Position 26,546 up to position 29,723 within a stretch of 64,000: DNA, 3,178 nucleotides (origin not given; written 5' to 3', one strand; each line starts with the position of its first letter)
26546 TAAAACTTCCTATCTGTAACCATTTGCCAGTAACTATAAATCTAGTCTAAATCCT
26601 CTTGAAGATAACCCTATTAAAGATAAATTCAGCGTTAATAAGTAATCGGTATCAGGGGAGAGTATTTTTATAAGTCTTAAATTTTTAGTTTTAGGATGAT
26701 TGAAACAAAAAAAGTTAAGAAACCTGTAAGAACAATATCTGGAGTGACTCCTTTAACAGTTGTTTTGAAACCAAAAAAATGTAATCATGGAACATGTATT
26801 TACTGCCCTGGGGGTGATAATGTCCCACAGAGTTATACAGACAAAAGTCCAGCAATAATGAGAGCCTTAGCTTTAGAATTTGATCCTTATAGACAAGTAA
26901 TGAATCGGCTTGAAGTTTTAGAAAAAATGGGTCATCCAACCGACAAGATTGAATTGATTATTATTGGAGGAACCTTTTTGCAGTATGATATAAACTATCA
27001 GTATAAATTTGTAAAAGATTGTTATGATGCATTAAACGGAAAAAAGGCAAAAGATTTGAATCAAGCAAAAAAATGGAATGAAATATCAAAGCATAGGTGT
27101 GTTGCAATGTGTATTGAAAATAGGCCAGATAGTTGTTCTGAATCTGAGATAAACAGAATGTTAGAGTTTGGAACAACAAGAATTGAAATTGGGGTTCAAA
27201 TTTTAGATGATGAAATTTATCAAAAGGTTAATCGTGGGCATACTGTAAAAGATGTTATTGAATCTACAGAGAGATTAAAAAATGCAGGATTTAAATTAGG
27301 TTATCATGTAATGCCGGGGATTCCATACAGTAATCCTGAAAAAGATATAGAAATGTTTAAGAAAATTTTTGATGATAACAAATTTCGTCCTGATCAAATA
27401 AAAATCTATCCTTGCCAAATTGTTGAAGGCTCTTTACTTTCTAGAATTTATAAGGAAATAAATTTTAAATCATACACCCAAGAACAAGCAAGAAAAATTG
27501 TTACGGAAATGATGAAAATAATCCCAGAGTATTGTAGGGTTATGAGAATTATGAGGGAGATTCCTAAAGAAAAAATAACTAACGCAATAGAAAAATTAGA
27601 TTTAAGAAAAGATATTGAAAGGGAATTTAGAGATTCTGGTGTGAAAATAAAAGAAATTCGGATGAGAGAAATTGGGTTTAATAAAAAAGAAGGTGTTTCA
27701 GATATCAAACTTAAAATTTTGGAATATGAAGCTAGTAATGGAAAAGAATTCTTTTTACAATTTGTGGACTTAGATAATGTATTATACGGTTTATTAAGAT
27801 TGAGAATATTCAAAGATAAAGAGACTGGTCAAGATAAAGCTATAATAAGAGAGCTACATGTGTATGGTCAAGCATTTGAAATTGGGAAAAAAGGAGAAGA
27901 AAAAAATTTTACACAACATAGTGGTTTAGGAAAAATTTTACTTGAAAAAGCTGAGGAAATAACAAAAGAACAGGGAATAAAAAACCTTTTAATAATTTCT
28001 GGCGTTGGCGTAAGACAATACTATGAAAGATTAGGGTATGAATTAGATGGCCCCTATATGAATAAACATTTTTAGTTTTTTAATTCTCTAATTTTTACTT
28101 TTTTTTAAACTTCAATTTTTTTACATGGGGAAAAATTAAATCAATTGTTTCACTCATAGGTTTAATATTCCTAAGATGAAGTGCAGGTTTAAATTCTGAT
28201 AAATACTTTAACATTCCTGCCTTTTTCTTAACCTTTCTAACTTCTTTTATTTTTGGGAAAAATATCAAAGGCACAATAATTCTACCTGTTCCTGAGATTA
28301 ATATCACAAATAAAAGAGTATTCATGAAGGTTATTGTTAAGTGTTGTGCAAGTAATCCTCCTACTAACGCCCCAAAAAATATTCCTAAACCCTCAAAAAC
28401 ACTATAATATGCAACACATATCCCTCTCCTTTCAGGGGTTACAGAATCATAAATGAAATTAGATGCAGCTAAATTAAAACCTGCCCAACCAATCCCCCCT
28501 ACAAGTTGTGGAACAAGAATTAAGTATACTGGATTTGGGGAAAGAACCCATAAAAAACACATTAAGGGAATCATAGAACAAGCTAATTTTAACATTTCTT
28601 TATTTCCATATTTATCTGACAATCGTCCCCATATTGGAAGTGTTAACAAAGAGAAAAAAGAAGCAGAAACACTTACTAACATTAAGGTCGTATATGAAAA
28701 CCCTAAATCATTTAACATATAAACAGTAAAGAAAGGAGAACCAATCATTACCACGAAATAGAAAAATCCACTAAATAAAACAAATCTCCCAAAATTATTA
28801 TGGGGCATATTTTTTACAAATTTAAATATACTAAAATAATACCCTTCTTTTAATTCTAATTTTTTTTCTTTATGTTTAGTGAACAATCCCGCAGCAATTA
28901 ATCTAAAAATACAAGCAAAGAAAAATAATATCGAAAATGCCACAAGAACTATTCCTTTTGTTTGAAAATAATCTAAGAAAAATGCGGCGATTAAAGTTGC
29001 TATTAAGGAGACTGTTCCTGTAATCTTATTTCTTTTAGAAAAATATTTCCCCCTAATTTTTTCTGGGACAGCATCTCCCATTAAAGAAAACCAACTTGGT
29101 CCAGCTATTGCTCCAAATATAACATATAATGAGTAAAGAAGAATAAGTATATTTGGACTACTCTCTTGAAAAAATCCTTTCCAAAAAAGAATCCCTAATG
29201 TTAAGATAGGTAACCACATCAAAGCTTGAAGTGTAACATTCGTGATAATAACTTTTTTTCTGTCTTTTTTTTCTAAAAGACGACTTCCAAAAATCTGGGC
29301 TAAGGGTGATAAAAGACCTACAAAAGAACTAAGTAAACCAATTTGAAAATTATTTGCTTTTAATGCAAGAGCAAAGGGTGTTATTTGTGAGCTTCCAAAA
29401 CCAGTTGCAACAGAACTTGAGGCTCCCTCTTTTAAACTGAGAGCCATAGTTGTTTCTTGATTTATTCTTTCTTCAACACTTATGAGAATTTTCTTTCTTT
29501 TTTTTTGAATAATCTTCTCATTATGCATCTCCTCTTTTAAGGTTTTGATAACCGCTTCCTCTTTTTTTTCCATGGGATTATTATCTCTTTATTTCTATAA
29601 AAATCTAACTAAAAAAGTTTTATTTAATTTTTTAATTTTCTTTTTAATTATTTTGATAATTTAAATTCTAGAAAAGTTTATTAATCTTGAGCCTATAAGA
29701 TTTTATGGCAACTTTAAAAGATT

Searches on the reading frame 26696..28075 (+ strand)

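Call 19: search_protein_families(library=ncbifam, proteins=[window:26696-28075:+], max_evalue=0.00001)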
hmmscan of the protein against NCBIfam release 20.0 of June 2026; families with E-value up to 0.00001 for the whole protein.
window:26696-28075:+ (459 aa): 11 families
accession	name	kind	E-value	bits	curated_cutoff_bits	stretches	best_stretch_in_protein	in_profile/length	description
TIGR01211.1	ELP3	subfamily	3.8e-172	573.4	350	1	7-458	56-521/522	tRNA uridine(34) 5-carboxymethylaminomethyl modification radical SAM/GNAT enzyme Elp3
TIGR01212.1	TIGR01212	equivalog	3.8e-25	88.6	180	1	130-294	104-269/302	tRNA modification radical SAM protein MnmL/YtqA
TIGR03994.1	rSAM_HemZ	equivalog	6.7e-11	41.9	321.4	1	136-278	173-308/401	coproporphyrinogen dehydrogenase HemZ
NF006067.1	PRK08208.1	equivalog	2.1e-10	40.1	380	1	131-259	120-249/427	STM4012 family radical SAM protein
NF006060.0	PRK08207.1-3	equivalog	1.3e-09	37.4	653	1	142-272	248-373/477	coproporphyrinogen III oxidase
NF004567.0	PRK05904.1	equivalog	7.5e-09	35.2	355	1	137-275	91-226/353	coproporphyrinogen III oxidase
TIGR00539.1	hemN_rel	equivalog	1.8e-08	33.9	205.4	1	133-220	84-172/361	radical SAM family heme chaperone HemW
TIGR04013.1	B12_SAM_MJ_1487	hypoth_equivalog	1.9e-08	33.6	251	1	141-222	246-328/382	TIGR04013 family B12-binding domain/radical SAM domain-containing protein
TIGR01210.1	TIGR01210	equivalog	3.1e-07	29.9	212.15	1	128-273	95-243/313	archaeosine biosynthesis radical SAM protein RaSEA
TIGR00538.1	hemN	equivalog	4.4e-07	29.1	324.95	1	136-239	138-239/454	oxygen-independent coproporphyrinogen III oxidase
NF006062.0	PRK08207.1-5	equivalog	1.8e-06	27.1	1007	1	138-272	242-376/476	coproporphyrinogen III oxidase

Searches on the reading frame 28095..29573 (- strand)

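Call 19: search_protein_families(library=ncbifam, proteins=[window:28095-29573:-], max_evalue=0.00001)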
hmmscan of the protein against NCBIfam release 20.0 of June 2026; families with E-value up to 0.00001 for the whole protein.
window:28095-29573:- (492 aa): 7 families
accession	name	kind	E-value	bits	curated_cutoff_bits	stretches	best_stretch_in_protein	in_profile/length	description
NF041040.1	FslB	exception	5.7e-10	38.8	600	1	279-451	27-198/417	rhizoferrin export MFS transporter FslB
TIGR00883.1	2A0106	subfamily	8.5e-09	34.9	443.45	0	245-341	210-309/400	metabolite/H+ symporter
TIGR00898.1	2A0119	subfamily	1.8e-08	33.6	550.75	1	309-423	140-253/506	cation transport protein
NF007077.0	PRK09528.1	subfamily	1e-07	30.9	429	1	257-452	9-203/421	galactoside permease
TIGR00882.1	2A0105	subfamily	1.7e-07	30.5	220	1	259-443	2-185/396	oligosaccharide MFS transporter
TIGR00880.1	2_A_01_02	superfamily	2.4e-07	30.9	131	1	309-425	12-129/141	multidrug resistance protein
NF007107.1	PRK09556.1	equivalog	1.6e-06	27.3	497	0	97-340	86-340/469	hexose-6-phosphate:phosphate antiporter UhpT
